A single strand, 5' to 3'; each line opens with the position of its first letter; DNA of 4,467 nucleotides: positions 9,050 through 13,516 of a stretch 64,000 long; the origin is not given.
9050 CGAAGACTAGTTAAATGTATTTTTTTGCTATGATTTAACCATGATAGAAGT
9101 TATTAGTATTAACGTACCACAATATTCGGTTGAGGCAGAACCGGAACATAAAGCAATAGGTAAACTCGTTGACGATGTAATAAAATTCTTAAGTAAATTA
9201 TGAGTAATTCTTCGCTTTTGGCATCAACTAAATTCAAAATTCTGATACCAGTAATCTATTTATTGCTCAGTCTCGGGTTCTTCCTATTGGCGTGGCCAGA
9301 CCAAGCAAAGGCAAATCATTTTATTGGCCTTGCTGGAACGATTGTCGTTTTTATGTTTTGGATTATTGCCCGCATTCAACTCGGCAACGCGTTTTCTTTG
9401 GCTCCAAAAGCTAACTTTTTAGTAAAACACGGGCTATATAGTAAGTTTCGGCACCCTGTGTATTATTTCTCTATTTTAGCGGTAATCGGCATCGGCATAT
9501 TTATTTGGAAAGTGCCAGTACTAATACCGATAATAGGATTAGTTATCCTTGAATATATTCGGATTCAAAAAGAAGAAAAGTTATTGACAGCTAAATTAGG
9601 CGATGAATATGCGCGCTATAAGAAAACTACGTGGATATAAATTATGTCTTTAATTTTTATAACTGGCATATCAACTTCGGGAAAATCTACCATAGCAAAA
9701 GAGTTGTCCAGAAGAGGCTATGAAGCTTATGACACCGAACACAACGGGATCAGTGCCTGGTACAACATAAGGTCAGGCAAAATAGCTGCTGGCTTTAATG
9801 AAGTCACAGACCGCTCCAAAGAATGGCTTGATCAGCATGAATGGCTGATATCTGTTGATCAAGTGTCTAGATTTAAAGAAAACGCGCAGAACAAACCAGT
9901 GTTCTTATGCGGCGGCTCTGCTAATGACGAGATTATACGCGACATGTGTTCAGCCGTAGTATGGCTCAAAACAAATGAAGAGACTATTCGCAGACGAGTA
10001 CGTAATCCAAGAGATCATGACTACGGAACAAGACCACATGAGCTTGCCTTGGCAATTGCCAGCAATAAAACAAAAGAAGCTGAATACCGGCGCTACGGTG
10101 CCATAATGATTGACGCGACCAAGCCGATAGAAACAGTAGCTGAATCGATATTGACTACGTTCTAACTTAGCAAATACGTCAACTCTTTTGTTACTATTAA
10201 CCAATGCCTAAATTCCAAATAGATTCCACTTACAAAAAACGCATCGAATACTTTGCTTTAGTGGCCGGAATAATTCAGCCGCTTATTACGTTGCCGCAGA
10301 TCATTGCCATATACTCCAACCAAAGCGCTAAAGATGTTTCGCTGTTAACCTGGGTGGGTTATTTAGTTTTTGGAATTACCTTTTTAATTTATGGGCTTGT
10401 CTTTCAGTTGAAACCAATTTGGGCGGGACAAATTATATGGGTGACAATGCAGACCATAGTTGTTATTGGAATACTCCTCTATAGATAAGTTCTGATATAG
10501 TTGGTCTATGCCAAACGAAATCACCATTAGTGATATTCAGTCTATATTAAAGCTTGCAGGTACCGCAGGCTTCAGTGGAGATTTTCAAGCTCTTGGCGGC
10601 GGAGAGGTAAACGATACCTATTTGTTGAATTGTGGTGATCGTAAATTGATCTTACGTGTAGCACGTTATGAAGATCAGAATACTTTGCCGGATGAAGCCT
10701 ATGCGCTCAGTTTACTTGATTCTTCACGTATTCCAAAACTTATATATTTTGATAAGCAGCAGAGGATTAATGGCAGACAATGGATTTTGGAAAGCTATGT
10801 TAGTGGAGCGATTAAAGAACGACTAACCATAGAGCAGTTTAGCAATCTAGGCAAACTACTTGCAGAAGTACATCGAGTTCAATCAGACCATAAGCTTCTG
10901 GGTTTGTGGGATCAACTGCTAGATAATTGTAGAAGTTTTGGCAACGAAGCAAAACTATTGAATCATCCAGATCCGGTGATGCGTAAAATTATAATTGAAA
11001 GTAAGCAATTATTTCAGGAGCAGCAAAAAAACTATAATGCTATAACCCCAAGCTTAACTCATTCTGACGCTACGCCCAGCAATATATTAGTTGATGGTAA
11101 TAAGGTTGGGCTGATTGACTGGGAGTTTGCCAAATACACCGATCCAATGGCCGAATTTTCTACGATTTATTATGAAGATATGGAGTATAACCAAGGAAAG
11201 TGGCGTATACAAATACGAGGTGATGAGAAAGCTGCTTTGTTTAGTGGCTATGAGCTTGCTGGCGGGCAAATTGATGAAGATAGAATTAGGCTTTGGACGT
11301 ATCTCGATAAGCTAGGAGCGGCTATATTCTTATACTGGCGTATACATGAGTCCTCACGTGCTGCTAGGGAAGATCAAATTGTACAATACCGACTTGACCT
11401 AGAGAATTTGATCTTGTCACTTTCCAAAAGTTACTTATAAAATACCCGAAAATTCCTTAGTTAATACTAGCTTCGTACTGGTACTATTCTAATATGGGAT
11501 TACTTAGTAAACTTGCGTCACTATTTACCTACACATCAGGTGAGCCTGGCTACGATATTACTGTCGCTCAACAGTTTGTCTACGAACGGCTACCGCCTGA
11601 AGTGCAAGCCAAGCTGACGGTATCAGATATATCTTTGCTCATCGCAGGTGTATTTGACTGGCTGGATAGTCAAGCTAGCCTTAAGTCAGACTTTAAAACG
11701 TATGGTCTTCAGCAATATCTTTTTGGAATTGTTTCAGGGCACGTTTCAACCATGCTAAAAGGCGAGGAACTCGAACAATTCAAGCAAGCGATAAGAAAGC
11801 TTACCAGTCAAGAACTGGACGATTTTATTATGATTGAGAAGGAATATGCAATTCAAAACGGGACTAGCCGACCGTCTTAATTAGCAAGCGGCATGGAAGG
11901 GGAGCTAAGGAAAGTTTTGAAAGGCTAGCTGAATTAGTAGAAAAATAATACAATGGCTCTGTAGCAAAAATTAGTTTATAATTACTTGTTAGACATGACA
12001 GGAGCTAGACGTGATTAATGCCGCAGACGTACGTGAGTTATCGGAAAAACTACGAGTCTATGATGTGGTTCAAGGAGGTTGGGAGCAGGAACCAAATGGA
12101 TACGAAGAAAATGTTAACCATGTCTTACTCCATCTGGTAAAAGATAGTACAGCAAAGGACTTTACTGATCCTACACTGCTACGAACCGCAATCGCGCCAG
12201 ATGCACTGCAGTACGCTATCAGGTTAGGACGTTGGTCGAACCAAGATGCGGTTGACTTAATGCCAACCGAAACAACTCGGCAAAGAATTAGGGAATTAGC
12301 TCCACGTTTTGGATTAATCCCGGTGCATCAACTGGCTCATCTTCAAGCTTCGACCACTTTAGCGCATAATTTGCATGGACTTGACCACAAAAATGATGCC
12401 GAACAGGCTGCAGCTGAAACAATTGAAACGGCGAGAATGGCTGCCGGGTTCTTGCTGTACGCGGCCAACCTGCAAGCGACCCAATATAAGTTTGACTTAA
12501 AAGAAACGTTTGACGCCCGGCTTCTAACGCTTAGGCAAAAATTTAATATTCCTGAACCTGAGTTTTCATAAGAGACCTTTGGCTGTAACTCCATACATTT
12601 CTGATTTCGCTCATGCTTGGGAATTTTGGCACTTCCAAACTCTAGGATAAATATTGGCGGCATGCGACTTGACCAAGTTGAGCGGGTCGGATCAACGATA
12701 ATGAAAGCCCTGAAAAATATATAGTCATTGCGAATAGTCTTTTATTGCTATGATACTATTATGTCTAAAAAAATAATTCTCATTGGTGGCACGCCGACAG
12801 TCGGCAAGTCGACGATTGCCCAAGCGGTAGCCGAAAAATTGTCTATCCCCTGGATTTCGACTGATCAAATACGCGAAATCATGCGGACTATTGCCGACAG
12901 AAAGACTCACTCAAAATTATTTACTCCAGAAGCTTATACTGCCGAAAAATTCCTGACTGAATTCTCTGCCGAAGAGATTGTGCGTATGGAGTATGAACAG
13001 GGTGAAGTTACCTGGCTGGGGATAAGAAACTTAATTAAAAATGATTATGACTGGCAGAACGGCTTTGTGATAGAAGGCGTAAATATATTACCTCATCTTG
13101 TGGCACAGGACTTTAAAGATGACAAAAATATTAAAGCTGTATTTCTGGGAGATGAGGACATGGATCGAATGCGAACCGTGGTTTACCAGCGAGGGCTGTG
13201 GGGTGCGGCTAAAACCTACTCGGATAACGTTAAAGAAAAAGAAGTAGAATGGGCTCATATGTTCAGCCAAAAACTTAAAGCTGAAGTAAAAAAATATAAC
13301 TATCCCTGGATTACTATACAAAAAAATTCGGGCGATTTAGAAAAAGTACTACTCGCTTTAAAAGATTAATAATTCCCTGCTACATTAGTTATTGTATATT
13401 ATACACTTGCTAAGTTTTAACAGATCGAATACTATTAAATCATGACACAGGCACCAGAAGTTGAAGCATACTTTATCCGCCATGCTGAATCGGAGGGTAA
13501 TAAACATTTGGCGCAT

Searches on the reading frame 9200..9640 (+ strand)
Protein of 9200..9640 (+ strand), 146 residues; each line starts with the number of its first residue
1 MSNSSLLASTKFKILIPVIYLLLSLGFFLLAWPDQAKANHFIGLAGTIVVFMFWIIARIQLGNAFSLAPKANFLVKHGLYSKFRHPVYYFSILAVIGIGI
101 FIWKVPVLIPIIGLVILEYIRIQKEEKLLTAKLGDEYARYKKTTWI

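Call 30: find_encoding_contigs(protein=window:9200-9640:+, flank=10000, max_places=5)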
Protein window:9200-9640:+ (146 aa): 1 contig read that carries it; 1 place shown.
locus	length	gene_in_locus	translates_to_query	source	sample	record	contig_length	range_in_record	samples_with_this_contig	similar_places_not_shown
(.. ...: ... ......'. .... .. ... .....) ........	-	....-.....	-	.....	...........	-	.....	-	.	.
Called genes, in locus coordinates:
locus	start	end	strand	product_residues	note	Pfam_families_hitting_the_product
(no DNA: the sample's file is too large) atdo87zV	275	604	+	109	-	PF06877:RraB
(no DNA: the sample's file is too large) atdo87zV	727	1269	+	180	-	-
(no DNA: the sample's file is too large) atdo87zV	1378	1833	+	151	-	-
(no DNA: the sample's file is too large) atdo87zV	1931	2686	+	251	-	PF00481:PP2C, PF13672:PP2C_2 (weak)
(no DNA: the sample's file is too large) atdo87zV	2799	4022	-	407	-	-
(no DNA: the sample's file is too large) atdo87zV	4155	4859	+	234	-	-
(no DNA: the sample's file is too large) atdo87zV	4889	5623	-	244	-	-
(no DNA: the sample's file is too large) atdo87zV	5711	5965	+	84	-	-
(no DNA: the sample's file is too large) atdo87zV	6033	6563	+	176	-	PF13238:AAA_18 (weak)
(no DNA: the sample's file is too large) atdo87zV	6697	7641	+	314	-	-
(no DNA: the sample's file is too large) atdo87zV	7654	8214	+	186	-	PF01725:Ham1p_like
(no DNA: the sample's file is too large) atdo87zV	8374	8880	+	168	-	PF00583:Acetyltransf_1 (weak)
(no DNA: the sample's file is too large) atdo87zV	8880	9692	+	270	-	PF24827:AstE_AspA_cat, PF04952:AstE_AspA_hybrid (weak)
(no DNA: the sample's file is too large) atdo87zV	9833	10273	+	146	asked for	PF06966:DUF1295 (weak), PF04191:PEMT, PF04140:ICMT (weak)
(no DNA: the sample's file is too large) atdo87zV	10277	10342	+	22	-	?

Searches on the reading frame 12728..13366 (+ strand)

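Call 22: search_protein_families(library=pfam, proteins=[window:12728-13366:+], max_evalue=0.001)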
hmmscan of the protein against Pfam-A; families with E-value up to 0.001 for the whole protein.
window:12728-13366:+ (213 aa): 8 families
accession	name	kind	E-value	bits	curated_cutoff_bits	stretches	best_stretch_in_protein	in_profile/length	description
PF13521.12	AAA_28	-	1.4e-07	32.3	27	1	17-77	2-62/164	AAA domain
PF13189.12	Cytidylate_kin2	-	2.3e-05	25.1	28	1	16-103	1-90/176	Cytidylate kinase-like family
PF13238.12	AAA_18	-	6.2e-05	23.9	29.4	1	17-54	1-25/128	AAA domain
PF13671.12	AAA_33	-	0.00011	23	27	1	17-73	2-51/143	AAA domain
PF06414.18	Zeta_toxin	-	0.00028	20.8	22.3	1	13-69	15-80/199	Zeta toxin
PF13207.12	AAA_17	-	0.00029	21.6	27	0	21-53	2-35/136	AAA domain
PF07931.18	CPT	-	0.00044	20.6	22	1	15-58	2-47/172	Chloramphenicol phosphotransferase-like protein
PF20720.3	nSTAND3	-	0.00083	19.5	27.2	0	8-55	11-61/155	Novel STAND NTPase 3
